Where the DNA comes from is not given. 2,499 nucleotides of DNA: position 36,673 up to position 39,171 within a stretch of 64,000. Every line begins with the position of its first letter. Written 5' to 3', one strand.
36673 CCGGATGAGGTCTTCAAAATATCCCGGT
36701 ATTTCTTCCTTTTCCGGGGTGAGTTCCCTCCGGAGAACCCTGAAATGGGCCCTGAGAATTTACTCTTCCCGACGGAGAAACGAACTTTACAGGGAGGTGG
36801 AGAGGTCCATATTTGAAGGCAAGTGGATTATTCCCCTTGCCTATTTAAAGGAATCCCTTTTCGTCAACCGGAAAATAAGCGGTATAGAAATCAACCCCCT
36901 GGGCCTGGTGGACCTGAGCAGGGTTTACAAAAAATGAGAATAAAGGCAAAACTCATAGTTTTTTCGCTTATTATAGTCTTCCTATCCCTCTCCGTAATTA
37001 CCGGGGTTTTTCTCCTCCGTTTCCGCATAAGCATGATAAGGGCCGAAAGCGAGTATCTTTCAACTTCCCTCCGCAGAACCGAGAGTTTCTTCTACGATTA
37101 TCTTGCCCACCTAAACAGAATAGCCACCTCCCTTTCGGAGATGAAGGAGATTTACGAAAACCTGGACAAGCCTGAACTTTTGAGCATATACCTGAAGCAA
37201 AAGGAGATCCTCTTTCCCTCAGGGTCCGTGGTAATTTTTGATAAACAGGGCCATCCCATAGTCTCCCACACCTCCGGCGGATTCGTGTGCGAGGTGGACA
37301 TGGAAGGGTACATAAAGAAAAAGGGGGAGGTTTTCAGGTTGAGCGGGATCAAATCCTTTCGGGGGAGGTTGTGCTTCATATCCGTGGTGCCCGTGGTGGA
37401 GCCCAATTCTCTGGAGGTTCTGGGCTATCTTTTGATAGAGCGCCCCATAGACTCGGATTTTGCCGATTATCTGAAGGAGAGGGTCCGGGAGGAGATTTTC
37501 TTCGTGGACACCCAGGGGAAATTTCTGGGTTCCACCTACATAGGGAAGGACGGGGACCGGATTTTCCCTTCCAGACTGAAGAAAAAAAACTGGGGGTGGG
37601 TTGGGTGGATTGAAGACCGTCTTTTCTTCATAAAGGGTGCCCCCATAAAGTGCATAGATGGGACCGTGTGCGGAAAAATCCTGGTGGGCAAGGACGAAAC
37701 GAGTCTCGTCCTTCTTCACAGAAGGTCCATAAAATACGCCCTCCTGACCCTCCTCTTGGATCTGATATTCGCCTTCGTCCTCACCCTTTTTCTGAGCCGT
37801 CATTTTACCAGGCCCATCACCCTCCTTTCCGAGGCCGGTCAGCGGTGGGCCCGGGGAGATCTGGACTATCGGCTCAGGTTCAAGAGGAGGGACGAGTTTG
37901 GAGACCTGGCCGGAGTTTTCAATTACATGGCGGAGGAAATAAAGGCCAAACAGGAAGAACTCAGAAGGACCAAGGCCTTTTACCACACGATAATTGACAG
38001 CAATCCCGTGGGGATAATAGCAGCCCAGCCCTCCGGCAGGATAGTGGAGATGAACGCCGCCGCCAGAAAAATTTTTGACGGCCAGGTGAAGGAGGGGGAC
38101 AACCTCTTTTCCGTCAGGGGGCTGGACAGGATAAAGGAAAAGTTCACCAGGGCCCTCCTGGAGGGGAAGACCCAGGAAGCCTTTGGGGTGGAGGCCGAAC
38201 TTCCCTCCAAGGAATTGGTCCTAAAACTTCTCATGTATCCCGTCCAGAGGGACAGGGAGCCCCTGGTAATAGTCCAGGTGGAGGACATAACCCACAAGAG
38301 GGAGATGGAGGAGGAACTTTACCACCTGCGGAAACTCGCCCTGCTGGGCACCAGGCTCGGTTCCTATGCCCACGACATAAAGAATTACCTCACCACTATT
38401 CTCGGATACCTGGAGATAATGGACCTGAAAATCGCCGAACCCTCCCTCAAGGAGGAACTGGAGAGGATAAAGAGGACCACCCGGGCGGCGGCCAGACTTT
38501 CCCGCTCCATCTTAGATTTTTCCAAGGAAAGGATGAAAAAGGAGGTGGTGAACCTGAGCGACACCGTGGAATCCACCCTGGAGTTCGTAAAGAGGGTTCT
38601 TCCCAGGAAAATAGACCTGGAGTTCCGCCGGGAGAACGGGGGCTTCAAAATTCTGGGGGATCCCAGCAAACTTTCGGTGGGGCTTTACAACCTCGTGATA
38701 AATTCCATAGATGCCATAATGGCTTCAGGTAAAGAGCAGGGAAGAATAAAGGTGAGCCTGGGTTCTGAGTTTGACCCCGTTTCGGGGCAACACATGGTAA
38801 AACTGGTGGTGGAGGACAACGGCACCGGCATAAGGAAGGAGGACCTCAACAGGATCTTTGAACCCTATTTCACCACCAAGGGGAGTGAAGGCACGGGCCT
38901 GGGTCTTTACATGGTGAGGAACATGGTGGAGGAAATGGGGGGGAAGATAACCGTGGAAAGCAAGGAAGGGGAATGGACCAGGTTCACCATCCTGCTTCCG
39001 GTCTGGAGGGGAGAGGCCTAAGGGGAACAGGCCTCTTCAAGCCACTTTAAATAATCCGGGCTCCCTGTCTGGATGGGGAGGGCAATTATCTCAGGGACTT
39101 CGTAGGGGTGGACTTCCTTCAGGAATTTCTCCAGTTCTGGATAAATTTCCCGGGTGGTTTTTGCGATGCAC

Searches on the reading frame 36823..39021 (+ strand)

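Call 58: search_protein_families(library=pfam, proteins=[window:36823-39021:+], max_evalue=0.00001)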
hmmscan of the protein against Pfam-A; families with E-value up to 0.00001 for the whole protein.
window:36823-39021:+ (732 aa): 3 families
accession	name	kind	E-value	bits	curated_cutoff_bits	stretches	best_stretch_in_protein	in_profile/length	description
PF02518.31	HATPase_c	-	7e-25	88.1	26.4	1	612-727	1-109/111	Histidine kinase-, DNA gyrase B-, and HSP90-like ATPase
PF00672.30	HAMP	-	2.2e-13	50.7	25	1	323-374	1-52/53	HAMP domain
PF00512.31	HisKA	-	8.7e-08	32.5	26.9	1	514-569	8-63/66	His Kinase A (phospho-acceptor) domain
